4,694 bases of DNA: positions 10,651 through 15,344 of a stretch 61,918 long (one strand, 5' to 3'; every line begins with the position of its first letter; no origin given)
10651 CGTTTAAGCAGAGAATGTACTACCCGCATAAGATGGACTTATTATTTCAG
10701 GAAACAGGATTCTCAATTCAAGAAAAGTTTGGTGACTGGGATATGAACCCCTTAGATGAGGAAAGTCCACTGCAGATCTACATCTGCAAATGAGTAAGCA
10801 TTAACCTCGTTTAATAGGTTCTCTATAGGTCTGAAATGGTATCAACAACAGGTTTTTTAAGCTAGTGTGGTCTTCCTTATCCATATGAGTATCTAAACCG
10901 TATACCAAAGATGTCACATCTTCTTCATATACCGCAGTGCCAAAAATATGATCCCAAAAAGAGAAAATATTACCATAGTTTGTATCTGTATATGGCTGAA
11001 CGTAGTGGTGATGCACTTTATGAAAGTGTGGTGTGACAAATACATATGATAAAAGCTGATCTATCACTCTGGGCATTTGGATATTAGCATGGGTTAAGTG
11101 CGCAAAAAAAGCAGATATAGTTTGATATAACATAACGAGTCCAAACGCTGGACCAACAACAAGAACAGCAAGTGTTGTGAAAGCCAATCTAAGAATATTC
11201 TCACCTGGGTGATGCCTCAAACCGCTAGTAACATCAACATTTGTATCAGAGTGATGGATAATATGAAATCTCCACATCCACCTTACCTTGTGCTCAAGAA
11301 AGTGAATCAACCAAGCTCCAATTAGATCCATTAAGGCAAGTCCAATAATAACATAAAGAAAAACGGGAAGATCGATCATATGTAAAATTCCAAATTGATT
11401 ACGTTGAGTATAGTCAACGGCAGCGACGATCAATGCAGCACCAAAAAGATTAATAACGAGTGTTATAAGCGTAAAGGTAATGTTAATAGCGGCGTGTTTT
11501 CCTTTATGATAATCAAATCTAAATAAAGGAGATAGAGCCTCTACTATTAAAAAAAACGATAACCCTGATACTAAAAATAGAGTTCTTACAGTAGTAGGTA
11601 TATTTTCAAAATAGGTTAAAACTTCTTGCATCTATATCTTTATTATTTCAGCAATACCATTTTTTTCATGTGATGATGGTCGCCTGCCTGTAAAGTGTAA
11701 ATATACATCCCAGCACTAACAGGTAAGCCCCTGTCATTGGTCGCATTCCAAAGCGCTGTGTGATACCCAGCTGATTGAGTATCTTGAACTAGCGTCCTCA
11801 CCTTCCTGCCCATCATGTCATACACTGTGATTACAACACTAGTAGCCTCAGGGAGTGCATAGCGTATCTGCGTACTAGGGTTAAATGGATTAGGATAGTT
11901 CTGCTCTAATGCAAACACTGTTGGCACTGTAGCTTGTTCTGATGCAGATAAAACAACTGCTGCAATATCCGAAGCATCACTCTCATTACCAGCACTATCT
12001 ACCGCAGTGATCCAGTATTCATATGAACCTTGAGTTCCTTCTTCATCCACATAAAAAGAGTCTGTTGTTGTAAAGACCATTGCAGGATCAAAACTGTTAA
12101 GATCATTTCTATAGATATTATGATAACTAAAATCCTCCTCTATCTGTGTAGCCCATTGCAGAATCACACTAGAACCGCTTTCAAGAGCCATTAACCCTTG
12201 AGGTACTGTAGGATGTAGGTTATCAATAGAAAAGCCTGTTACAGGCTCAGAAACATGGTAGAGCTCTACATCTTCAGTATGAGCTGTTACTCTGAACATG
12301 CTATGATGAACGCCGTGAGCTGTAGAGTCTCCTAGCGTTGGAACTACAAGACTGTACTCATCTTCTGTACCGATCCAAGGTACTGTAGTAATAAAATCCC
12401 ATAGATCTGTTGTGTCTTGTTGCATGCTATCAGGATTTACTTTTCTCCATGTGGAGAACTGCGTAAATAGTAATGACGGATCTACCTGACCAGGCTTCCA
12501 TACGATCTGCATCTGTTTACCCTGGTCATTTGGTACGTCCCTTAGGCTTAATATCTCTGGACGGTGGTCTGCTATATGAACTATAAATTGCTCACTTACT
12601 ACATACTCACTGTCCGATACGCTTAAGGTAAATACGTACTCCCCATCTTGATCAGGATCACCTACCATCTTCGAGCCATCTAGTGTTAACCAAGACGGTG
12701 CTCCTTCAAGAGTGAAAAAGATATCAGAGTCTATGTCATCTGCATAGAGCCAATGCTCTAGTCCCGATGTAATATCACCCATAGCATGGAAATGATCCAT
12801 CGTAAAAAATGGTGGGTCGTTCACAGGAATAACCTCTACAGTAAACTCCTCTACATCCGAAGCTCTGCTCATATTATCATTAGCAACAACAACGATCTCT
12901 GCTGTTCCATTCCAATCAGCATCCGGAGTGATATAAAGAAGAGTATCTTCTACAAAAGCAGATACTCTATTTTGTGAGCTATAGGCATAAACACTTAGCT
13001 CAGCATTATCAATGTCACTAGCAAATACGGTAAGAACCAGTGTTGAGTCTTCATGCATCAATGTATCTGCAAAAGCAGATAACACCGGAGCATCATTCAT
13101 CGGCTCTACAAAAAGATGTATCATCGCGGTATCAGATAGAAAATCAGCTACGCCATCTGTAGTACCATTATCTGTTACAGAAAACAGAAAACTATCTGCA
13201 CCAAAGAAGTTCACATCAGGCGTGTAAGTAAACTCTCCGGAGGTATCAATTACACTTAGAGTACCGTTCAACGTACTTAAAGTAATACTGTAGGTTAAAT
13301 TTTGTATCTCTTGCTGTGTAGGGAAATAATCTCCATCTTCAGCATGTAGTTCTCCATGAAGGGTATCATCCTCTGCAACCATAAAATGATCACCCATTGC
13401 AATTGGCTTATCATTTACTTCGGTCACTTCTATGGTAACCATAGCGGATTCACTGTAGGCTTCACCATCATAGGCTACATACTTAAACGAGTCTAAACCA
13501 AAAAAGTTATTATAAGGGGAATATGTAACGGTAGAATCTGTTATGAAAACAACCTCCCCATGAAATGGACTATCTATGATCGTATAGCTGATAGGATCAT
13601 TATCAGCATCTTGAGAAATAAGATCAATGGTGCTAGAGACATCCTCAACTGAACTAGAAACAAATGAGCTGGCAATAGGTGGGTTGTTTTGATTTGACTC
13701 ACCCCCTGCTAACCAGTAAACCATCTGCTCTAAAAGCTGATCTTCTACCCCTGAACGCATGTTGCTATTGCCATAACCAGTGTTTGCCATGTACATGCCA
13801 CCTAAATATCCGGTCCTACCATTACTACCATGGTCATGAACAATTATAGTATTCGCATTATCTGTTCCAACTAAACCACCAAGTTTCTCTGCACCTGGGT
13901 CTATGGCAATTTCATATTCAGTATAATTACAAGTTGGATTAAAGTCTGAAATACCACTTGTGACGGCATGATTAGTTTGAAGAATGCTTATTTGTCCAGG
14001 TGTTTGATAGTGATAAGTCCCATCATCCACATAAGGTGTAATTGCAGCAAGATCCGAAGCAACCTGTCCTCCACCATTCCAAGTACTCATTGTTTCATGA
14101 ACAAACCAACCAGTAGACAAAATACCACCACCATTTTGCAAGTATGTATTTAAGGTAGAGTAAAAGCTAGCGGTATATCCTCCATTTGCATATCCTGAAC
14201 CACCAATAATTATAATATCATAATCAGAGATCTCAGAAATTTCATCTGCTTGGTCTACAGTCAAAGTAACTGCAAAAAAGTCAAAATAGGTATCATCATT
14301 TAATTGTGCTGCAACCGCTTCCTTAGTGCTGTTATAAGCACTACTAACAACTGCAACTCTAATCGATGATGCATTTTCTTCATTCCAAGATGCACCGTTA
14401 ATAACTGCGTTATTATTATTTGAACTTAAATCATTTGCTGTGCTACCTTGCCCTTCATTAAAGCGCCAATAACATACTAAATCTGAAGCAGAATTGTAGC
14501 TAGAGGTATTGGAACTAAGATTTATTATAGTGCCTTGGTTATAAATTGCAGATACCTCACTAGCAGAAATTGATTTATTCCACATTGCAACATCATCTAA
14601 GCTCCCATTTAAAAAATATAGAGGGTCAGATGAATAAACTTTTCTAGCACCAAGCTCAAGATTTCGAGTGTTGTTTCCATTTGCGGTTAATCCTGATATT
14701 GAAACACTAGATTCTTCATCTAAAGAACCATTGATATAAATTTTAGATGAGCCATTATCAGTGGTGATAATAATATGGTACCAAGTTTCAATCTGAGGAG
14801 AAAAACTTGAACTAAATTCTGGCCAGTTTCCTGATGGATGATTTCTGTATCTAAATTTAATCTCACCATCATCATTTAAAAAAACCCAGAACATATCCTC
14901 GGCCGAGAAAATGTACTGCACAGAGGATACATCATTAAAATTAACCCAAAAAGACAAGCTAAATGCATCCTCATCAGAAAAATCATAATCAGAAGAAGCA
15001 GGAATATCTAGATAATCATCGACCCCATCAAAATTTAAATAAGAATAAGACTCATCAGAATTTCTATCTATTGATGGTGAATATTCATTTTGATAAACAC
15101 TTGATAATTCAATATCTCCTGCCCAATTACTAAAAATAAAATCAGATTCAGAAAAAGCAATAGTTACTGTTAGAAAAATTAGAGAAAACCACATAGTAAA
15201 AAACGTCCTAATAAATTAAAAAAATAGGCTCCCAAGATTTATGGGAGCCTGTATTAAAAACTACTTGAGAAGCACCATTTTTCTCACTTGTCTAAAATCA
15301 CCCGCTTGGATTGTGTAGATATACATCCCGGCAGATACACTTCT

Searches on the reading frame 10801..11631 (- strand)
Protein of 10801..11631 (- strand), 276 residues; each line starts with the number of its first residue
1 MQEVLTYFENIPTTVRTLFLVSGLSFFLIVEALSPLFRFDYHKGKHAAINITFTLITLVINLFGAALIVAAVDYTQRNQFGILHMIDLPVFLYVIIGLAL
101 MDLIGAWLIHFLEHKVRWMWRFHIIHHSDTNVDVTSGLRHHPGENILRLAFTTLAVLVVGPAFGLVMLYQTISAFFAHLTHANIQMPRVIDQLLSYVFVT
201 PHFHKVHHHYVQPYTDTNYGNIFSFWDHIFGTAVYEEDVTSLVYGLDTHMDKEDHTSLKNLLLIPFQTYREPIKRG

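Call 46: search_protein_families(library=padloc, proteins=[window:10801-11631:-], max_evalue=0.001)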
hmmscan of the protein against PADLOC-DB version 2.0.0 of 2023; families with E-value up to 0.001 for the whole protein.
window:10801-11631:- (276 aa): 0 families

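Call 47: search_protein_families(library=pfam, proteins=[window:10801-11631:-], max_evalue=0.00001)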
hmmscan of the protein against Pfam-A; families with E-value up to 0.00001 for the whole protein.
window:10801-11631:- (276 aa): 1 family
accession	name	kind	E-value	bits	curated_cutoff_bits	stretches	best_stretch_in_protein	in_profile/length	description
PF04116.19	FA_hydroxylase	-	3.6e-26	92.6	31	1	95-232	2-132/132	Fatty acid hydroxylase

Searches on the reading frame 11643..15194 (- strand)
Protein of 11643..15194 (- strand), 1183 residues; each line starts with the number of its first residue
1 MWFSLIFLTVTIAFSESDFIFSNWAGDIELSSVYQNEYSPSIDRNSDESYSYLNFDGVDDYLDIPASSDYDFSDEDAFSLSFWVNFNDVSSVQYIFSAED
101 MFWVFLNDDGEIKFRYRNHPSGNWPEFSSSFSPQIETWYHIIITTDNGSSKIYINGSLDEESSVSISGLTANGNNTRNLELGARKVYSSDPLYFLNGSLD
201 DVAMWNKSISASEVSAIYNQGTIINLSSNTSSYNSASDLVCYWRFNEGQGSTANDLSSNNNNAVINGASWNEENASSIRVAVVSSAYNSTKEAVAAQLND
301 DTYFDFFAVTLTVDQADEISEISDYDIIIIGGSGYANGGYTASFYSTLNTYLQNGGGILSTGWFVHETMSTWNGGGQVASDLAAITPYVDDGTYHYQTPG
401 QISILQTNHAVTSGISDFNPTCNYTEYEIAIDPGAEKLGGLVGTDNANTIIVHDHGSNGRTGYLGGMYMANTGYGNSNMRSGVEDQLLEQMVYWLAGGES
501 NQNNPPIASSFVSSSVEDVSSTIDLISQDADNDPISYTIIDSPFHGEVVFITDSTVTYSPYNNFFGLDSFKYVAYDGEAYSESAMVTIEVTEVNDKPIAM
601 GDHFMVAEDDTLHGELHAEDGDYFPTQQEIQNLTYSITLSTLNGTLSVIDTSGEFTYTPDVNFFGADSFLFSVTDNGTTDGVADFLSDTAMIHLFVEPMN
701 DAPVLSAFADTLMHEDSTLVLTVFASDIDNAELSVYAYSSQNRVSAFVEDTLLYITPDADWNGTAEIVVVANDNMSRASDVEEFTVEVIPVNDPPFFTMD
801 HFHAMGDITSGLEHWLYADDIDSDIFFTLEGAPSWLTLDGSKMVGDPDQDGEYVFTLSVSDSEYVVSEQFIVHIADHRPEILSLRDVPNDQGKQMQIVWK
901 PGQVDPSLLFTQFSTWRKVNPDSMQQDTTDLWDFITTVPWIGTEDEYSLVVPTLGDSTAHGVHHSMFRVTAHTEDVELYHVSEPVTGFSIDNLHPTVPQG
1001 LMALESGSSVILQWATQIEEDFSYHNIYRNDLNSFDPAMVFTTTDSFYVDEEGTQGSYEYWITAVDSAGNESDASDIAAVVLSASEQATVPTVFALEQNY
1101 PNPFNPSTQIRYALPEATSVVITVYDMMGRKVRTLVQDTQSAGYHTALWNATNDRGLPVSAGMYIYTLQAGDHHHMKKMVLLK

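Call 46: search_protein_families(library=padloc, proteins=[window:11643-15194:-], max_evalue=0.001)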
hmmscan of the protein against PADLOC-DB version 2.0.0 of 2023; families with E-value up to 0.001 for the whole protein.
window:11643-15194:- (1183 aa): 0 families

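Call 47: search_protein_families(library=pfam, proteins=[window:11643-15194:-], max_evalue=0.00001)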
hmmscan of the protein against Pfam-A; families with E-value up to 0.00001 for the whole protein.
window:11643-15194:- (1183 aa): 6 families
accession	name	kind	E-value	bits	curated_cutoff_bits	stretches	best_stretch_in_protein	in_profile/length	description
PF17963.7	Big_9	-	1.2e-33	116.3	23.6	3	503-588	1-88/89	Bacterial Ig domain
PF13385.13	Laminin_G_3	-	2.9e-25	89.6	27.6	1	56-215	1-151/151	Concanavalin A-like lectin/glucanases superfamily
PF17803.7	Cadherin_4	-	1.8e-21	76.8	25.1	1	584-657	1-71/71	Bacterial cadherin-like domain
PF17892.7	Cadherin_5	-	4.6e-21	74.9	26.5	1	503-591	2-98/98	Cadherin-like domain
PF13860.13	FlgD_ig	-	1.5e-09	38.1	27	1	1109-1170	13-75/79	FlgD Ig-like domain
PF18962.6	Por_Secre_tail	-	1.3e-06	29.1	27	1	1100-1180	2-74/75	Secretion system C-terminal sorting domain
